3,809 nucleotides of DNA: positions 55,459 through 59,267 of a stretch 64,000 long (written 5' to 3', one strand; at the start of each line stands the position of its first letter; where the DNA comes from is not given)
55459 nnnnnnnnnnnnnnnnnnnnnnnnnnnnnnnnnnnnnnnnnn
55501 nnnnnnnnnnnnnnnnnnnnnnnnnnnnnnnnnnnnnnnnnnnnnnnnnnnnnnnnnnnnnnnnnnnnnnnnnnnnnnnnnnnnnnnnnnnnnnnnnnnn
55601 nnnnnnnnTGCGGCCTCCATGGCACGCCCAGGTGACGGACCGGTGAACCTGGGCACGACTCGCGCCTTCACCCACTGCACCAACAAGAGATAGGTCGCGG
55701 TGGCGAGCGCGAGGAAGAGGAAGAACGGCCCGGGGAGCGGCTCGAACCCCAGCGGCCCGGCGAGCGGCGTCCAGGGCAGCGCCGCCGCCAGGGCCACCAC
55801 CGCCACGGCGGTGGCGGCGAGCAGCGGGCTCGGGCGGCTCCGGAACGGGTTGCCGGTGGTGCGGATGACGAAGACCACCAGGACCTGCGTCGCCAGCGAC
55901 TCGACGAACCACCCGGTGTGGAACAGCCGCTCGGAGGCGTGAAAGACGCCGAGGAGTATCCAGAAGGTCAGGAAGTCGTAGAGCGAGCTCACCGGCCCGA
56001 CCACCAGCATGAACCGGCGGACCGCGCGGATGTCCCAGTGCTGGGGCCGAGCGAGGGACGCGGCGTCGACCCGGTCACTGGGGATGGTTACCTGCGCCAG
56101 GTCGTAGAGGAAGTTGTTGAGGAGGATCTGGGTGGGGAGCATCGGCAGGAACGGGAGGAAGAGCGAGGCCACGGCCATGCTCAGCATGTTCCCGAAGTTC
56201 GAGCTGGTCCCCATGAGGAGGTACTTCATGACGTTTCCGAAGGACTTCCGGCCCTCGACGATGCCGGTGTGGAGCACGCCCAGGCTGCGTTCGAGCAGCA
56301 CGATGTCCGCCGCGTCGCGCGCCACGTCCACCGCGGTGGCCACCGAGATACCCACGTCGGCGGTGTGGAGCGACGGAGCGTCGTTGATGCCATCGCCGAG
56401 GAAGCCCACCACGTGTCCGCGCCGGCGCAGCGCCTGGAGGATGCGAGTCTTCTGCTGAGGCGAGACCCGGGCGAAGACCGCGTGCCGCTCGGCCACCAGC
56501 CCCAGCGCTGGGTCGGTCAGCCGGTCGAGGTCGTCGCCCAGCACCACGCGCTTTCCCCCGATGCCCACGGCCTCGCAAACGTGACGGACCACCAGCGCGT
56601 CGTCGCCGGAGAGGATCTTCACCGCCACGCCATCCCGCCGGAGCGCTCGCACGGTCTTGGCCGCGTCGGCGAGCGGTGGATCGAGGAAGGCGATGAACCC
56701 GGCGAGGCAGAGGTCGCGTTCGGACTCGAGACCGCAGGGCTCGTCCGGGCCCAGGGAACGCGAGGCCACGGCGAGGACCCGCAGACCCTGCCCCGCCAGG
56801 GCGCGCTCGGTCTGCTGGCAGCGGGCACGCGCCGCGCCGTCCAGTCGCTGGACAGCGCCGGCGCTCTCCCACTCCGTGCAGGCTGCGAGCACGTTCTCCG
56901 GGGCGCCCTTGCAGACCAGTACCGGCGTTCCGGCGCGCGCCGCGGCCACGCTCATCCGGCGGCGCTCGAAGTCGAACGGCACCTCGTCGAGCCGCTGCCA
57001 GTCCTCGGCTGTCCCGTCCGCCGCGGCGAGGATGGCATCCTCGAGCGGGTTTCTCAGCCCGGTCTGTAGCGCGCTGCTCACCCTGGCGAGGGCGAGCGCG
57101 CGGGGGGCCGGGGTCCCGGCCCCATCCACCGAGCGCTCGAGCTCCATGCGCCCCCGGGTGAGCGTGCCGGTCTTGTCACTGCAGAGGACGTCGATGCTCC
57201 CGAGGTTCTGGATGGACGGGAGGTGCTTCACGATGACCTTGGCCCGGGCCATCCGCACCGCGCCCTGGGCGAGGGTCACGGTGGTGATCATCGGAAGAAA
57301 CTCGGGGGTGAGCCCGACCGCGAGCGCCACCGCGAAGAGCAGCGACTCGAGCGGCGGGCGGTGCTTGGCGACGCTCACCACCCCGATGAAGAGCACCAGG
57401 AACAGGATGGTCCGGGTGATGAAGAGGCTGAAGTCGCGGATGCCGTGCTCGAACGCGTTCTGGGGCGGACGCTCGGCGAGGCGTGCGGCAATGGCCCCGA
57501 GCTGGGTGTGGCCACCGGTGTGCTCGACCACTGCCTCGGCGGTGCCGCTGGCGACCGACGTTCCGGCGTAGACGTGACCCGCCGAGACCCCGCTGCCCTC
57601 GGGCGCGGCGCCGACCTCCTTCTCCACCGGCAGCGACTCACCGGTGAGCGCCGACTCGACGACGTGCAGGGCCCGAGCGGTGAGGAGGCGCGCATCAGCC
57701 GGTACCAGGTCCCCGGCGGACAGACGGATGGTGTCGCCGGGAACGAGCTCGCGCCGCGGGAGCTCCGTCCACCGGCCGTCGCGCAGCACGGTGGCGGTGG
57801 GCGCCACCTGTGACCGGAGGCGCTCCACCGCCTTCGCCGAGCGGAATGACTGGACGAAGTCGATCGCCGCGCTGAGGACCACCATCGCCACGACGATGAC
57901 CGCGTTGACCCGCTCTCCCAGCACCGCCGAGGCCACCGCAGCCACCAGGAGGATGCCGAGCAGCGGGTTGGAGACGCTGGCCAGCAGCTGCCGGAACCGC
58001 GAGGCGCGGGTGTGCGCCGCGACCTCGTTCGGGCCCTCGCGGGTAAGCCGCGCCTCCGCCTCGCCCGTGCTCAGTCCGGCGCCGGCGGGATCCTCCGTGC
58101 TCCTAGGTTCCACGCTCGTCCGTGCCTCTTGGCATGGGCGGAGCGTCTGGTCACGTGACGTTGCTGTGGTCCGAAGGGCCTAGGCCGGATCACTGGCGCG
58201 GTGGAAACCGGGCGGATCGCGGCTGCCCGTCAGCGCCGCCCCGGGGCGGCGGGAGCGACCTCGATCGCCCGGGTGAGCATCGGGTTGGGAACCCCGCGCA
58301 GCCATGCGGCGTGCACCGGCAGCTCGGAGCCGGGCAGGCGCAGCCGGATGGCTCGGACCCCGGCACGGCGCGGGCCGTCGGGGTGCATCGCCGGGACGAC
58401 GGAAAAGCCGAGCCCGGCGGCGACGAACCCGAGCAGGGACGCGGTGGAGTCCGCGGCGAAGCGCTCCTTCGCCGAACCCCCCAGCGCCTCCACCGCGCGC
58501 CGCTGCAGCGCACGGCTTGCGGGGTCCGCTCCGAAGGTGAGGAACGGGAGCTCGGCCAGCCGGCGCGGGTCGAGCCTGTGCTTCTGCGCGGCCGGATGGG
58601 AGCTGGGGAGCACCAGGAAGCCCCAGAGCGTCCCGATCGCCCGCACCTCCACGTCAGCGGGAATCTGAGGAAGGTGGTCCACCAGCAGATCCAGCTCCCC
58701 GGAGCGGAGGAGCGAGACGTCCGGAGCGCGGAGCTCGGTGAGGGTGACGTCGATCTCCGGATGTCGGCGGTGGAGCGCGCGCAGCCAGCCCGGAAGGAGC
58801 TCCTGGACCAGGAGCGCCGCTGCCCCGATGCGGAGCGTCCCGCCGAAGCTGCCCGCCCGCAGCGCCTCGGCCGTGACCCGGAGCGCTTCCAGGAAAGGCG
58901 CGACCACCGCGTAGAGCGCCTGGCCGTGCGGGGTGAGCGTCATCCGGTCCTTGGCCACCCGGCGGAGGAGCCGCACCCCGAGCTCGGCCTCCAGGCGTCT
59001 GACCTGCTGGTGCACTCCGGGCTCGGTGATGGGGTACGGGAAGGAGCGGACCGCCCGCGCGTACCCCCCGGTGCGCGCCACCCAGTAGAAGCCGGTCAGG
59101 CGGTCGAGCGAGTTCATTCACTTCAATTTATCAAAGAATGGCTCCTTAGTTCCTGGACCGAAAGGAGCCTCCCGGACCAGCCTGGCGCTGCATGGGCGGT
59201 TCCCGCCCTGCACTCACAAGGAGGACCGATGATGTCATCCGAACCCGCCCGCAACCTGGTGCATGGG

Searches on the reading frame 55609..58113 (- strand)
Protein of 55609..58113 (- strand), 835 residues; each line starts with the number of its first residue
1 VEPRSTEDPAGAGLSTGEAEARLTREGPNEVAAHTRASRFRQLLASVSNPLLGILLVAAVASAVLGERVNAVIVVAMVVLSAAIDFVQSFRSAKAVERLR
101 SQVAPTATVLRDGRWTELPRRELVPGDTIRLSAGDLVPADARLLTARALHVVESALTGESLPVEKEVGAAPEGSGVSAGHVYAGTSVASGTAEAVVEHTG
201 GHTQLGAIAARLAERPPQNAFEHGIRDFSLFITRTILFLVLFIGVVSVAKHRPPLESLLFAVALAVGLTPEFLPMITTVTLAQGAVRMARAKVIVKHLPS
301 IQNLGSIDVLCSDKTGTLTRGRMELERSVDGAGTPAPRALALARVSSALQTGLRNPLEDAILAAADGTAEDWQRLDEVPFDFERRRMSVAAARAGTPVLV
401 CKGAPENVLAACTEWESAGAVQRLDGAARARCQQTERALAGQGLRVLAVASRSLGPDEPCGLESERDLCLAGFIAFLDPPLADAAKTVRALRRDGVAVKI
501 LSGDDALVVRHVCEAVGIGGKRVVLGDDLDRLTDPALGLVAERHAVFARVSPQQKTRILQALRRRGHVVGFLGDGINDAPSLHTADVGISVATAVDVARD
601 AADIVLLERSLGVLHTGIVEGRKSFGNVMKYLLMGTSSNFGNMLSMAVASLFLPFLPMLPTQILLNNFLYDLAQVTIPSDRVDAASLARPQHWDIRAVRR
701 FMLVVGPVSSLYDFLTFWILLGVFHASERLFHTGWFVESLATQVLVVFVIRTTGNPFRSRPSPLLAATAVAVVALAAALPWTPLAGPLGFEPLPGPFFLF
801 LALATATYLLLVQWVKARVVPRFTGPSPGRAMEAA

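Call 18: search_protein_families(library=pfam, proteins=[window:55609-58113:-], max_evalue=0.001)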
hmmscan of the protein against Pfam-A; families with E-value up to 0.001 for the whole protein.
window:55609-58113:- (835 aa): 5 families
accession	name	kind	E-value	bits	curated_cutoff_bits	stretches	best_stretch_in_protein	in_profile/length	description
PF00122.25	E1-E2_ATPase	-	5.2e-45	153.6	28.1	1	103-290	3-180/181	E1-E2 ATPase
PF00689.26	Cation_ATPase_C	-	1.4e-19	71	27.3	1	655-817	1-174/175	Cation transporting ATPase, C-terminus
PF00702.32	Hydrolase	-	5.2e-16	60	26.4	1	307-586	1-191/191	haloacid dehalogenase-like hydrolase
PF00690.31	Cation_ATPase_N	-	2.4e-10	40.3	20.4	1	13-62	20-69/69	Cation transporter/ATPase, N-terminus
PF13246.12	Cation_ATPase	-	9.6e-10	38.8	21.7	1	363-414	37-90/91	Cation transport ATPase (P-type)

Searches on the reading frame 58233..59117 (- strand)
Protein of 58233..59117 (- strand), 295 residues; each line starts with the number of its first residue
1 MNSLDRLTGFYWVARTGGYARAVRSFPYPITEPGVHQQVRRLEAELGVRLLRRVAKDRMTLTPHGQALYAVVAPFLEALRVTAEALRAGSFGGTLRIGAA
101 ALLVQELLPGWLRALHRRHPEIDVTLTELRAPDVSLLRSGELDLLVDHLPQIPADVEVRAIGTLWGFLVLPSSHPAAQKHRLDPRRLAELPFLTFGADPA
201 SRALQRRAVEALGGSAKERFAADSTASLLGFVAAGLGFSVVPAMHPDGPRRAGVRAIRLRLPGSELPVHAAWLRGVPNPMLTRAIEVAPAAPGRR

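Call 78: search_protein_families(library=pfam, proteins=[window:58233-59117:-], max_evalue=0.00001)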
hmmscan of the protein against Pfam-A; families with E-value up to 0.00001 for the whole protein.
window:58233-59117:- (295 aa): 2 families
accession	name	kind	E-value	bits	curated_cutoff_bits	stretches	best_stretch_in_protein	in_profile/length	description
PF03466.25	LysR_substrate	-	1.8e-34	119.4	28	1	90-284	3-199/209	LysR substrate binding domain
PF00126.33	HTH_1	-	1.2e-10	41.7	26.6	1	5-66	2-60/60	Bacterial regulatory helix-turn-helix protein, lysR family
